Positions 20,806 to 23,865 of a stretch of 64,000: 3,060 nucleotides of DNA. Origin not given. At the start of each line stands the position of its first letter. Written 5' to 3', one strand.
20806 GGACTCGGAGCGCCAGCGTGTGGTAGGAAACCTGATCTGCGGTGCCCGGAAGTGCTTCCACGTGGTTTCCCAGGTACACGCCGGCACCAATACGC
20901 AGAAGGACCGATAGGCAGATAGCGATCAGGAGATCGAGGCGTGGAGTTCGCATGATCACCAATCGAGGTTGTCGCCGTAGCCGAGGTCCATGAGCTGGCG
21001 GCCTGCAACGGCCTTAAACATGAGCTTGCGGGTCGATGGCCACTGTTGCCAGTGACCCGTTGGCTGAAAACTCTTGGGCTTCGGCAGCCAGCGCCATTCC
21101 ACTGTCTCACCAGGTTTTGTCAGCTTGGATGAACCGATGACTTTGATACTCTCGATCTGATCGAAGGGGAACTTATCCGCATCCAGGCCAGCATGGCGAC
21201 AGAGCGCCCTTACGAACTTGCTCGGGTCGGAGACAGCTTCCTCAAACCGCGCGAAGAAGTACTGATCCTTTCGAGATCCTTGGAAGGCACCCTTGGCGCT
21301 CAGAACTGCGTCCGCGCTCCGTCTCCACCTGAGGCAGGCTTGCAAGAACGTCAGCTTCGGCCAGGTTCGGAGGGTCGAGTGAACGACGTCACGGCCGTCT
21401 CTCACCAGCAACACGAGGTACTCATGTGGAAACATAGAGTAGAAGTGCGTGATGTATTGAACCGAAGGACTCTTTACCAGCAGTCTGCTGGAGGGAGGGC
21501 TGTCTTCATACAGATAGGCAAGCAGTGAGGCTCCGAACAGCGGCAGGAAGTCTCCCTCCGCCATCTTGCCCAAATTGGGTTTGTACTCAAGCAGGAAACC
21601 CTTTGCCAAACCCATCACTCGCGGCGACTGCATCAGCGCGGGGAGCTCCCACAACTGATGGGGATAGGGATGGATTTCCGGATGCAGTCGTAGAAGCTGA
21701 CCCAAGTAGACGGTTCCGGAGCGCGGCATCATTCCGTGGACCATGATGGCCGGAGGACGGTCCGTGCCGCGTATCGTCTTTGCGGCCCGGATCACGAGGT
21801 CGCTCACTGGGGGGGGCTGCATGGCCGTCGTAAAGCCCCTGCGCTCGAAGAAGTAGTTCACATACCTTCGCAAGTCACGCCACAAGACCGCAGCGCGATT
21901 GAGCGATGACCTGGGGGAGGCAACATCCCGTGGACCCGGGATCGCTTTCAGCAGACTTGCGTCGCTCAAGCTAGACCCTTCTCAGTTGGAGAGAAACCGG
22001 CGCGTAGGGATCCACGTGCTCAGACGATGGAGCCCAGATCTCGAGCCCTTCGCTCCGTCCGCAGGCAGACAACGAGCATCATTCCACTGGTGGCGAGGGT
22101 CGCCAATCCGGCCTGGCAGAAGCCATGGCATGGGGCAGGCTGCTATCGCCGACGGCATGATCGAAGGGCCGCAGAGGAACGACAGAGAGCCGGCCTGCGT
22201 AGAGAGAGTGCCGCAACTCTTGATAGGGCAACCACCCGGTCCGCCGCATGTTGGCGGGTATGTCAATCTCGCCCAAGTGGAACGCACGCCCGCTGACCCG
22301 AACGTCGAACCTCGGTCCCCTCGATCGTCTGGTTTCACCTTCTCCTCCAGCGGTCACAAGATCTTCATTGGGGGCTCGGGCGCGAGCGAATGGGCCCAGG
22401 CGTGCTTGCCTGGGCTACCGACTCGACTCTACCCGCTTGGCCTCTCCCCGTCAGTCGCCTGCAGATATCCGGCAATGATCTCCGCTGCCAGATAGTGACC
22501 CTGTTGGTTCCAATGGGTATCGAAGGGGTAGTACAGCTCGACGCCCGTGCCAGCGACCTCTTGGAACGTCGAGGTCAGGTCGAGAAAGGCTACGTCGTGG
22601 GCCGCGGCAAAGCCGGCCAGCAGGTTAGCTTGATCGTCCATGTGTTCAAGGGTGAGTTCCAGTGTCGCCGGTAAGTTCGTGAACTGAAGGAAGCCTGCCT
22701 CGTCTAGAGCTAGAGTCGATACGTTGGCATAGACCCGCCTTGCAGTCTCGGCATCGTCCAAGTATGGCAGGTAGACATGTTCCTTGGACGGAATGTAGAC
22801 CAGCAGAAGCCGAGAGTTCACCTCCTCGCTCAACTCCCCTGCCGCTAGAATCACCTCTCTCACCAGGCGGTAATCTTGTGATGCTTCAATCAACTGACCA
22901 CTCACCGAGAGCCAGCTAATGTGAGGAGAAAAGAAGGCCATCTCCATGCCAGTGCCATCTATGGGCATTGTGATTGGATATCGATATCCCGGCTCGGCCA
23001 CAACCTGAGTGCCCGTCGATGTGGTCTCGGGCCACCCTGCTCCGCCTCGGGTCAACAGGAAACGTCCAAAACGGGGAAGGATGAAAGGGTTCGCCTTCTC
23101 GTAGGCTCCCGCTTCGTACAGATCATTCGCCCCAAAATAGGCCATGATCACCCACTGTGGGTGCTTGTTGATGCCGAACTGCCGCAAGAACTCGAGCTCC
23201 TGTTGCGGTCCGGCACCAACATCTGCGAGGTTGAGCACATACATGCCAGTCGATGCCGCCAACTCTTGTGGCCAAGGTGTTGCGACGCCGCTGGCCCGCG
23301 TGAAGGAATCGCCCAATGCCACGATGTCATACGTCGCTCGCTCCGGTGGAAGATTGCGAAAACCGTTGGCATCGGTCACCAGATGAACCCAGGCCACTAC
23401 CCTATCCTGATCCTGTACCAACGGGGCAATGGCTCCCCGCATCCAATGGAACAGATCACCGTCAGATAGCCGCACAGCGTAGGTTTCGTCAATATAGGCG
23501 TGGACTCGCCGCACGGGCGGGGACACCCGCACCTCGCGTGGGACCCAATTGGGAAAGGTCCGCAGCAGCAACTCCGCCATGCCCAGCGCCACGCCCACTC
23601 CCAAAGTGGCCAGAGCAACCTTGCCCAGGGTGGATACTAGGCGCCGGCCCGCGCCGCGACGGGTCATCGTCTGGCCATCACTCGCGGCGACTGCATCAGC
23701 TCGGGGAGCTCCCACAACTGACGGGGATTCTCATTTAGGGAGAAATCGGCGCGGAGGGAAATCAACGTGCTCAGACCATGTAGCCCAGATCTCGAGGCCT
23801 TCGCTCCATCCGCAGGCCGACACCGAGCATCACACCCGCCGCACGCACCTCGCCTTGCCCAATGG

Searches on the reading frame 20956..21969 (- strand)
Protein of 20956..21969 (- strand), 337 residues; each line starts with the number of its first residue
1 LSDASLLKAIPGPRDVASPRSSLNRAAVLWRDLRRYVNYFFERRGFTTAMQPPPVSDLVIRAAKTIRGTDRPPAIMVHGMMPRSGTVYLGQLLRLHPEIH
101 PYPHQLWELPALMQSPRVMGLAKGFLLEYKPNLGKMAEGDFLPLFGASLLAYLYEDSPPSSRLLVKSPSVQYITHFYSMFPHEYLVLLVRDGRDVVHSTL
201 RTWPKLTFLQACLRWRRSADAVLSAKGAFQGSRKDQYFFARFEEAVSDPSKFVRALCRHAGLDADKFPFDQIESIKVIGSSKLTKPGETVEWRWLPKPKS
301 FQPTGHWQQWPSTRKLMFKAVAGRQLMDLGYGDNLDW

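Call 3: search_protein_families(library=pfam, proteins=[window:20956-21969:-], max_evalue=0.01)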
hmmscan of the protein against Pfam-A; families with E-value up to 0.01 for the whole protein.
window:20956-21969:- (337 aa): 2 families
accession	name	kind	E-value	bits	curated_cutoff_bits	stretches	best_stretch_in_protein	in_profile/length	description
PF13469.12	Sulfotransfer_3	-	6.7e-17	62.9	27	1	75-264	2-214/216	Sulfotransferase family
PF00685.33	Sulfotransfer_1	-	1.2e-05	25.3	22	1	81-268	9-187/255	Sulfotransferase domain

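Call 20: search_protein_families(library=ncbifam, proteins=[window:20956-21969:-], max_evalue=0.001)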
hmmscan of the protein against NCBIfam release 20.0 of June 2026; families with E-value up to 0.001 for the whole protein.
window:20956-21969:- (337 aa): 0 families

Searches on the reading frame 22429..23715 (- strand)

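Call 3: search_protein_families(library=pfam, proteins=[window:22429-23715:-], max_evalue=0.01)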
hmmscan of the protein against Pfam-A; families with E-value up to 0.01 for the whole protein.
window:22429-23715:- (428 aa): 4 families
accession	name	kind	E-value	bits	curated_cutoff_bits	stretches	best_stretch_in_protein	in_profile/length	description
PF16822.11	ALGX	-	9.3e-13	48.9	26.5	1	367-421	79-133/268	SGNH hydrolase-like domain, acetyltransferase AlgX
PF13472.12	Lipase_GDSL_2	-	3.4e-09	37.9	32.9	1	133-203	1-79/178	GDSL-like Lipase/Acylhydrolase family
PF00657.28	Lipase_GDSL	-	5.2e-05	23.9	23.6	1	131-202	1-92/208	GDSL-like Lipase/Acylhydrolase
PF20078.4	DUF6473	-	0.0039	16.9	27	1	131-198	37-104/274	Domain of unknown function (DUF6473)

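Call 6: search_protein_families(library=ncbifam, proteins=[window:22429-23715:-], max_evalue=0.1)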
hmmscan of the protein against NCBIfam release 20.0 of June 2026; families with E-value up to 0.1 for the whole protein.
window:22429-23715:- (428 aa): 0 families
